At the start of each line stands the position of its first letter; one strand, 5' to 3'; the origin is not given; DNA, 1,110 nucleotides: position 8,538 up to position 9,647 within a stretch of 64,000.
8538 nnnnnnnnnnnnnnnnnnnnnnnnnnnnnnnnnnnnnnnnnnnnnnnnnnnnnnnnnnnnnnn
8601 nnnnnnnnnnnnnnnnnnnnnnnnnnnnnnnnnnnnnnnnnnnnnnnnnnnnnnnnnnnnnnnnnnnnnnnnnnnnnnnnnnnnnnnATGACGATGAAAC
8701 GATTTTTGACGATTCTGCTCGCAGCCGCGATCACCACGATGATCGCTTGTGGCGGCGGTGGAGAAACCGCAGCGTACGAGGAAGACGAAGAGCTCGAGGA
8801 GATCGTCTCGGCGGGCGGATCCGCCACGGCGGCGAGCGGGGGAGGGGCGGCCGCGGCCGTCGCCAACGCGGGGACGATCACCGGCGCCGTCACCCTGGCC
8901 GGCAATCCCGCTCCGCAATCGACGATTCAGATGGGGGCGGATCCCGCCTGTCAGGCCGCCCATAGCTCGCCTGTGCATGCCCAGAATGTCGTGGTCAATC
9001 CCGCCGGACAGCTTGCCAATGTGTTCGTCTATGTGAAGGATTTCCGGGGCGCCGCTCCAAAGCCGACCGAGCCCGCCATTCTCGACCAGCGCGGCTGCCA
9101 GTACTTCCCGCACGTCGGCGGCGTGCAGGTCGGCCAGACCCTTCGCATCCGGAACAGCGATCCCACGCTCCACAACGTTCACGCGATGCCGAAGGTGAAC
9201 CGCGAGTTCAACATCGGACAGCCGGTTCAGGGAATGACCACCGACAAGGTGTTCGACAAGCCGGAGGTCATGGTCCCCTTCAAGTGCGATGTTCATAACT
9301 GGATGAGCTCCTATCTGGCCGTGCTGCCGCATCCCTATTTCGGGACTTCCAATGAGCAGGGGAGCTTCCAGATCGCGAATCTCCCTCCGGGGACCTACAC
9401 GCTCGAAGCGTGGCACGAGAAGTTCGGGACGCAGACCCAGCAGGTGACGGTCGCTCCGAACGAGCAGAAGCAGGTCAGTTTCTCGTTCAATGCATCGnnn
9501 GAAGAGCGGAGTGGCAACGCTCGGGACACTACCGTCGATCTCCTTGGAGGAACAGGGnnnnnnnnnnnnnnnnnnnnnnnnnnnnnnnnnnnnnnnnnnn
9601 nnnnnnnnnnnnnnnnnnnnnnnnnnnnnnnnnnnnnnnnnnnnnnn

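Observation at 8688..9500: Lipoprotein with amicyanin-like Cu site embedded in a transthyretin-like sandwich between cytochrome c and ctaD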

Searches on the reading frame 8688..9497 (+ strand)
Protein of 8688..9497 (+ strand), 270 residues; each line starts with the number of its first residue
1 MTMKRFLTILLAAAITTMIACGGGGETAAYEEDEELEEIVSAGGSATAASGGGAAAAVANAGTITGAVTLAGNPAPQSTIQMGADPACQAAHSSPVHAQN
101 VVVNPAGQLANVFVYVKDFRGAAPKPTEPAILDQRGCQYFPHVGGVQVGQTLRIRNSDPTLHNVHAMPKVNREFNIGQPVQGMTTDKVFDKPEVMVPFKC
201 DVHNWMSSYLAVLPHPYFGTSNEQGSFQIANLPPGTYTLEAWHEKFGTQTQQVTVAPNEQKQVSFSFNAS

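Call 4: search_protein_families(library=pfam, proteins=[window:8688-9497:+], max_evalue=10)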
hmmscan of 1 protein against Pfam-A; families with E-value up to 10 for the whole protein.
window:8688-9497:+ (270 aa): 10 families
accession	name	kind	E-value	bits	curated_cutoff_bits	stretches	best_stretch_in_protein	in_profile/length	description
PF13620.12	CarboxypepD_reg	-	6.5e-11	42.9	32.3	1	220-266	33-80/82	Carboxypeptidase regulatory-like domain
PF14686.12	fn3_3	-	1.9e-07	31.2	24.4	1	217-262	27-74/75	Polysaccharide lyase family 4, domain II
PF13715.12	CarbopepD_reg_2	-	1.4e-06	28.7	32.2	1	220-266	29-75/88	CarboxypepD_reg-like domain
PF09430.16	EMC7_beta-sandw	-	0.00064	20.3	26.6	1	216-259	20-63/122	ER membrane protein complex subunit 7, beta-sandwich domain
PF17802.7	SpaA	-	0.023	15.3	23.1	1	220-241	37-58/91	Prealbumin-like fold domain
PF07495.19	Y_Y_Y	-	0.025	14.9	26.6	1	221-242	24-45/65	Y_Y_Y domain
PF08308.17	PEGA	-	0.036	14.4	20.8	1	229-267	29-67/71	PEGA domain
PF12810.13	ALK_LTK_GRD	-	0.1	13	24.5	1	18-60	81-129/243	ALK/LTK, Glycine-rich domain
PF06280.18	fn3_5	-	0.14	13.3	27.6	1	241-269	55-80/112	Fn3-like domain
PF01678.24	DAP_epimerase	-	0.48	10.9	34.7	1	37-61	56-79/121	Diaminopimelate epimerase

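Call 5: search_protein_families(library=ncbifam, proteins=[window:8688-9497:+], max_evalue=10)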
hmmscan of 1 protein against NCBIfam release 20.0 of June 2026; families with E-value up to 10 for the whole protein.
window:8688-9497:+ (270 aa): 3 families
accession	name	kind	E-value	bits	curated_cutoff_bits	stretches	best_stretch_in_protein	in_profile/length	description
NF052345.1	S_layer_anammox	exception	0.00057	17.3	1400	1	220-269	1343-1393/1596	Kustd1514 family S-layer glycoprotein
NF045774.1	cytochro_C551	exception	0.11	12.5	118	1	3-35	1-33/110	cytochrome c551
NF058595.1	invert_tail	domain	0.2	12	37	1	5-27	56-78/113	lipo-invert putative C-terminal anchoring domain-containing protein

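Call 6: find_homologous_proteins(query=window:8688-9497:+, max_evalue=0.001)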
Query window:8688-9497:+ (270 aa): 7239 proteins with E <= 0.001 among 8000 candidates; the best 120 are listed.
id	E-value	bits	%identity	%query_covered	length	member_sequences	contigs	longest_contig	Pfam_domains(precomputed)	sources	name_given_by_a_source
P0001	2.3e-178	609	100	100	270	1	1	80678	PF13715.13,PF14686.13,PF13620.13,PF22904.4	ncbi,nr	ncbi:MAG TPA: carboxypeptidase regulatory-like domain-containing protein [Thermoanaerobaculia bacter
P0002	4.0e-131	455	75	100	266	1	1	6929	PF13715.13,PF14686.13,PF13620.13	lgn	-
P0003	8.4e-123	427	69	100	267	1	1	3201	PF13715.13,PF14686.13,PF13620.13,PF22904.4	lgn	-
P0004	3.5e-122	425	68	100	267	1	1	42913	PF13715.13,PF14686.13,PF13620.13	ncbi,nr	ncbi:MAG TPA: carboxypeptidase regulatory-like domain-containing protein [Thermoanaerobaculia bacter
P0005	1.6e-121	423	68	100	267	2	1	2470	PF13715.13,PF14686.13,PF13620.13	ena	-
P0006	4.0e-118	412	67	100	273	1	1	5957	PF13715.13,PF14686.13,PF13620.13,PF22904.4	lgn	-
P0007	1.3e-115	404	65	100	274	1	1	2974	PF13715.13,PF14686.13,PF13620.13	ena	-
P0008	1.7e-114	400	66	100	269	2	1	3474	PF14686.13,PF13620.13,PF22904.4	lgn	-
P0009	1.4e-113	397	63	100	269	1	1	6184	PF13715.13,PF14686.13,PF13620.13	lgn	-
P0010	5.3e-113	395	64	100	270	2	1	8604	PF14686.13,PF13620.13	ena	-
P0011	1.2e-111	391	62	100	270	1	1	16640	PF14686.13,PF13620.13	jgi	jgi:hypothetical protein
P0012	2.0e-111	390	65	100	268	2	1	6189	PF14686.13,PF13620.13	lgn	-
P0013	1.1e-110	388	62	99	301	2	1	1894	PF13715.13,PF14686.13,PF13620.13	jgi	jgi:hypothetical protein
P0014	4.6e-110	385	64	100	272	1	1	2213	PF14686.13,PF13620.13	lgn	-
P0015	6.7e-110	385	60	100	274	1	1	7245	PF14686.13,PF13620.13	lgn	-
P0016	8.6e-110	385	64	100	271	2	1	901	PF13715.13,PF14686.13,PF13620.13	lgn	-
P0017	1.0e-109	384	61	100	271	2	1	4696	PF14686.13,PF13620.13,PF22904.4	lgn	-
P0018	1.3e-109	384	57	100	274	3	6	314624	PF13715.13,PF14686.13,PF13620.13,PF22904.4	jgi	jgi:hypothetical protein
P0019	5.0e-109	382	60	100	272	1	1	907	PF14686.13,PF13620.13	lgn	-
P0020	5.7e-109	382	61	100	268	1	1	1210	PF14686.13,PF13620.13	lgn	-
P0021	1.3e-108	381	59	100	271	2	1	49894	PF14686.13,PF13620.13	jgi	-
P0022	3.6e-108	379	61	100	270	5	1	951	PF14686.13,PF13620.13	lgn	-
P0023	5.9e-108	379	65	99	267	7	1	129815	PF14686.13,PF13620.13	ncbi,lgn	-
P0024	1.1e-107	378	60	100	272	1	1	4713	PF14686.13,PF13620.13,PF22904.4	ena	-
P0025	1.1e-107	378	61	100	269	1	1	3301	PF14686.13,PF13620.13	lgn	-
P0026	2.0e-107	377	61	100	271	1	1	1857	PF14686.13,PF13620.13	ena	-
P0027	5.4e-107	375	59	100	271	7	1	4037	PF14686.13,PF13620.13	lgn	-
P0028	6.8e-107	375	62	100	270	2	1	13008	PF14686.13,PF13620.13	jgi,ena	-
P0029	6.2e-106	372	58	99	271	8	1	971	PF13715.13,PF14686.13,PF13620.13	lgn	-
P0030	1.1e-105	371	60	100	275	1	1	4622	PF14686.13,PF13620.13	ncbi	ncbi:MAG TPA: carboxypeptidase regulatory-like domain-containing protein [Thermoanaerobaculia bacter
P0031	1.4e-105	371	60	100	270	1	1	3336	PF14686.13,PF13620.13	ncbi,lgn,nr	ncbi:MAG TPA: carboxypeptidase regulatory-like domain-containing protein [Thermoanaerobaculia bacter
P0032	3.2e-105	370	62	99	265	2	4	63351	PF13715.13,PF13620.13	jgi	jgi:plastocyanin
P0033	2.2e-104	367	61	99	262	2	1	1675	PF14686.13,PF13620.13,PF22904.4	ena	-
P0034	2.6e-103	363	59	100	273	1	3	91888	PF13715.13,PF14686.13,PF13620.13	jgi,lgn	-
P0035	1.9e-102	361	69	76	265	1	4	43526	PF14686.13,PF13620.13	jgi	jgi:plastocyanin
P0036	2.3e-101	357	57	100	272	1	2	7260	PF13715.13,PF14686.13,PF13620.13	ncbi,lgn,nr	ncbi:MAG TPA: carboxypeptidase regulatory-like domain-containing protein [Thermoanaerobaculia bacter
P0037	3.1e-100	353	59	99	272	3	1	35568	PF14686.13,PF13620.13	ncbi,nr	ncbi:MAG TPA: carboxypeptidase regulatory-like domain-containing protein [Thermoanaerobaculia bacter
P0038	1.7e-98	348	57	99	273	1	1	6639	PF13715.13,PF14686.13,PF13620.13,PF22904.4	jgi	jgi:plastocyanin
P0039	4.7e-98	346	57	99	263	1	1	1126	PF13620.13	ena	-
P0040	2.2e-97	344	59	99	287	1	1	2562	PF13715.13,PF14686.13,PF13620.13,PF22904.4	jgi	jgi:plastocyanin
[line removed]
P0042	5.5e-97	343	57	99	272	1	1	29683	PF13715.13,PF14686.13,PF13620.13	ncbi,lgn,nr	ncbi:MAG TPA: carboxypeptidase regulatory-like domain-containing protein [Thermoanaerobaculia bacter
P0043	6.1e-97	342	54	100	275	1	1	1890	PF13715.13,PF14686.13,PF13620.13,PF22904.4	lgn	-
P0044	1.9e-96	341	58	99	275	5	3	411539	PF13715.13,PF14686.13,PF13620.13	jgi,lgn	jgi:plastocyanin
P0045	2.3e-96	341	56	99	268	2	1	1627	PF13715.13,PF14686.13,PF13620.13,PF22904.4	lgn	-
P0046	3.2e-95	337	57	99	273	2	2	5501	PF13715.13,PF14686.13,PF13620.13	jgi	jgi:hypothetical protein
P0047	9.4e-95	335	56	100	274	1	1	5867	PF13715.13,PF13620.13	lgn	-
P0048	1.3e-94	335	57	99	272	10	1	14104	PF13715.13,PF14686.13,PF13620.13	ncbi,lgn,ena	-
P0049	3.4e-94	333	56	99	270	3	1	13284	PF13715.13,PF14686.13,PF13620.13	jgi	jgi:plastocyanin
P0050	4.0e-94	333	55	100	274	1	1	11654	PF13715.13,PF14686.13,PF13620.13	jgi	-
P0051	8.8e-94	332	57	99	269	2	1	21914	PF13715.13,PF13620.13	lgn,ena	-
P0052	8.9e-94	332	57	100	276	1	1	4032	PF13715.13,PF13620.13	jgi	jgi:hypothetical protein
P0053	9.8e-94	332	56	99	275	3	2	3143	PF13715.13,PF14686.13,PF13620.13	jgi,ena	-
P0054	1.1e-93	332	60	98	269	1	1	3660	PF13715.13,PF14686.13,PF13620.13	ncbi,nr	ncbi:MAG TPA: carboxypeptidase regulatory-like domain-containing protein [Thermoanaerobaculia bacter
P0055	1.2e-93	332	60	93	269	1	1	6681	PF13715.13,PF14686.13,PF13620.13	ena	-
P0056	1.3e-93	332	58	99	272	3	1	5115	PF13715.13,PF14686.13,PF13620.13,PF22904.4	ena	-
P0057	1.7e-93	331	57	99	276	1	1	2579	PF13715.13,PF14686.13,PF13620.13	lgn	-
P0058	4.6e-93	330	56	99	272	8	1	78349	PF13715.13,PF14686.13,PF13620.13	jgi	jgi:Carboxypeptidase regulatory-like domain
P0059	6.0e-93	329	56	99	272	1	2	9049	PF13715.13,PF14686.13,PF13620.13,PF22904.4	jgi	jgi:plastocyanin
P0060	9.5e-93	329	55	99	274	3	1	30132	PF13715.13,PF14686.13,PF13620.13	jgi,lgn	jgi:plastocyanin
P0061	1.3e-92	328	54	100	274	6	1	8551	PF13715.13,PF14686.13,PF13620.13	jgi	-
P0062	1.4e-92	328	56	99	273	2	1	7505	PF13715.13,PF14686.13,PF13620.13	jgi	jgi:plastocyanin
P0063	1.6e-92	328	52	100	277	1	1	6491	PF13715.13,PF14686.13,PF13620.13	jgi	jgi:plastocyanin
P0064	1.7e-92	328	54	99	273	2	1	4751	PF13715.13,PF14686.13,PF13620.13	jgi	-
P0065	2.3e-92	327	57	99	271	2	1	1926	PF13715.13,PF14686.13,PF13620.13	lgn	-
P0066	2.9e-92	327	56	99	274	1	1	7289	PF13715.13,PF14686.13,PF13620.13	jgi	jgi:Carboxypeptidase regulatory-like domain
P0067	3.6e-92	327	55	99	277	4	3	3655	PF13715.13,PF14686.13,PF13620.13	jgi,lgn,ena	-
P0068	3.8e-92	327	55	99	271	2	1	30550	PF13715.13,PF14686.13,PF13620.13,PF22904.4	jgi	jgi:plastocyanin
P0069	4.1e-92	327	55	99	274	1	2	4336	PF13715.13,PF14686.13,PF13620.13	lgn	-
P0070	5.0e-92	326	57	99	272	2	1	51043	PF13715.13,PF14686.13,PF13620.13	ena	-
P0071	5.1e-92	326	55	99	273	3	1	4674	PF13715.13,PF14686.13,PF13620.13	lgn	-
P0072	7.4e-92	326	55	100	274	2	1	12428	PF13715.13,PF14686.13,PF13620.13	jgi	jgi:plastocyanin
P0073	9.2e-92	326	55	99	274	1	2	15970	PF13715.13,PF14686.13,PF13620.13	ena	-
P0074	1.1e-91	325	59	99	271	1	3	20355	PF13715.13,PF14686.13,PF13620.13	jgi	jgi:hypothetical protein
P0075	1.2e-91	325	55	99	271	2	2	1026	PF13715.13,PF14686.13,PF13620.13,PF22904.4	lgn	-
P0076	1.2e-91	325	56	99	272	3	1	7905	PF13715.13,PF14686.13,PF13620.13,PF22904.4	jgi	jgi:plastocyanin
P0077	1.3e-91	325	55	99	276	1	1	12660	PF13715.13,PF14686.13,PF13620.13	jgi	jgi:plastocyanin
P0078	1.9e-91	324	55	99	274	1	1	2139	PF13715.13,PF14686.13,PF13620.13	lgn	-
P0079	2.1e-91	324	54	99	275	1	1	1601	PF13715.13,PF14686.13,PF13620.13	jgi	jgi:plastocyanin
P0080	2.2e-91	324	53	99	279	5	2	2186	PF14686.13,PF13620.13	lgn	-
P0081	2.2e-91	324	54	98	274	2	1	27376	PF13715.13,PF14686.13,PF13620.13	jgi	jgi:plastocyanin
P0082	2.6e-91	324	57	99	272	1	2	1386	PF13715.13,PF14686.13,PF13620.13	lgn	-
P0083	3.2e-91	324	56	99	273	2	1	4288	PF14686.13,PF13620.13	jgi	jgi:flagella basal body P-ring formation protein FlgA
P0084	3.3e-91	324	57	99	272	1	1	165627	PF13715.13,PF14686.13,PF13620.13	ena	-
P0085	4.8e-91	323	56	99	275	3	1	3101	PF13715.13,PF14686.13,PF13620.13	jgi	jgi:Carboxypeptidase regulatory-like domain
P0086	5.8e-91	323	56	99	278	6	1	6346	PF13715.13,PF14686.13,PF13620.13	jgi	jgi:Carboxypeptidase regulatory-like domain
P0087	1.1e-90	322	53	99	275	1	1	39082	PF13715.13,PF14686.13,PF13620.13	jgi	jgi:plastocyanin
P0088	1.2e-90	322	58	99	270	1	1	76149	PF13715.13,PF14686.13,PF13620.13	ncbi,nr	ncbi:MAG TPA: carboxypeptidase regulatory-like domain-containing protein [Thermoanaerobaculia bacter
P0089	1.2e-90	322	55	99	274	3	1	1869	PF13715.13,PF14686.13,PF13620.13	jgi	jgi:hypothetical protein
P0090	1.3e-90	322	54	99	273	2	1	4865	PF13715.13,PF14686.13,PF13620.13,PF22904.4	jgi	jgi:plastocyanin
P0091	1.6e-90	321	54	99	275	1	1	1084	PF13715.13,PF14686.13,PF13620.13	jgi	jgi:plastocyanin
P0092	1.6e-90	321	57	99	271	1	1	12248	PF13715.13,PF14686.13,PF13620.13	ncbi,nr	ncbi:MAG TPA: carboxypeptidase regulatory-like domain-containing protein [Thermoanaerobaculia bacter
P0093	1.6e-90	321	52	99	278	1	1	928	PF13715.13,PF14686.13,PF13620.13,PF22904.4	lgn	-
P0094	1.7e-90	321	55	99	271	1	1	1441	PF14686.13,PF13620.13,PF22904.4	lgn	-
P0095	1.7e-90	321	55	99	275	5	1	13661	PF13715.13,PF14686.13,PF13620.13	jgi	jgi:plastocyanin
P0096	2.7e-90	321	54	99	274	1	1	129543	PF13715.13,PF14686.13,PF13620.13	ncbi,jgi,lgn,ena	-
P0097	2.7e-90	321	58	98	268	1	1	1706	PF13715.13,PF14686.13,PF13620.13,PF22904.4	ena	-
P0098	3.0e-90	321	55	99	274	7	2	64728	PF13715.13,PF14686.13,PF13620.13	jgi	jgi:plastocyanin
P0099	3.7e-90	320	55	99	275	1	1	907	PF13715.13,PF14686.13,PF13620.13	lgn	-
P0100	3.9e-90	320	55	99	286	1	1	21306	PF14686.13,PF13620.13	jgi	jgi:hypothetical protein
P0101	4.8e-90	320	54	99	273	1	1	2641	PF13715.13,PF13620.13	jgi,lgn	jgi:plastocyanin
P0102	7.4e-90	319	55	99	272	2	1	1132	PF13715.13,PF13620.13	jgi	-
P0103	8.5e-90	319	54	99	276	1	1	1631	PF13715.13,PF14686.13,PF13620.13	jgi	jgi:plastocyanin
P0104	8.9e-90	319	53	99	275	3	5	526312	PF13715.13,PF14686.13,PF13620.13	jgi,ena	jgi:plastocyanin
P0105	8.9e-90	319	51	99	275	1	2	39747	PF13715.13,PF14686.13,PF13620.13,PF22904.4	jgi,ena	-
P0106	9.2e-90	319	57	99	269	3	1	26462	PF13715.13,PF14686.13,PF13620.13,PF22904.4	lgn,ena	-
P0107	9.2e-90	319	56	99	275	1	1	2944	PF13715.13,PF14686.13,PF13620.13,PF22904.4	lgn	-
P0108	1.1e-89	319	53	99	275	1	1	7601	PF13715.13,PF14686.13,PF13620.13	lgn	-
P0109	1.3e-89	318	52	99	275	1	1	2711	PF13715.13,PF14686.13,PF13620.13,PF22904.4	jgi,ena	-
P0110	1.4e-89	318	56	99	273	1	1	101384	PF13715.13,PF14686.13,PF13620.13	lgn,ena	-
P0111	1.4e-89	318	55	99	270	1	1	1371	PF13620.13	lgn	-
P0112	1.5e-89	318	53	99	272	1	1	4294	PF13715.13,PF13620.13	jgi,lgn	jgi:plastocyanin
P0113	1.5e-89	318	55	99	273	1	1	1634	PF13715.13,PF14686.13,PF13620.13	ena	-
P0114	1.7e-89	318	56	98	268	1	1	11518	PF13715.13,PF14686.13,PF13620.13,PF22904.4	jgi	jgi:plastocyanin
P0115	1.8e-89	318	55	99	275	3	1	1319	PF13715.13,PF14686.13,PF13620.13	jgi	jgi:plastocyanin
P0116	1.9e-89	318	56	98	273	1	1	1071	PF13715.13,PF14686.13,PF13620.13,PF22904.4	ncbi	-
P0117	1.9e-89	318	55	99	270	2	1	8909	PF13715.13,PF14686.13,PF13620.13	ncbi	-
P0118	2.0e-89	318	55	99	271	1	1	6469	PF13715.13,PF14686.13,PF13620.13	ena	-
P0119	2.0e-89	318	54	99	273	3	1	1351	PF13715.13,PF13620.13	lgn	-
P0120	2.6e-89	317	53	99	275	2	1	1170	PF13715.13,PF14686.13,PF13620.13,PF22904.4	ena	-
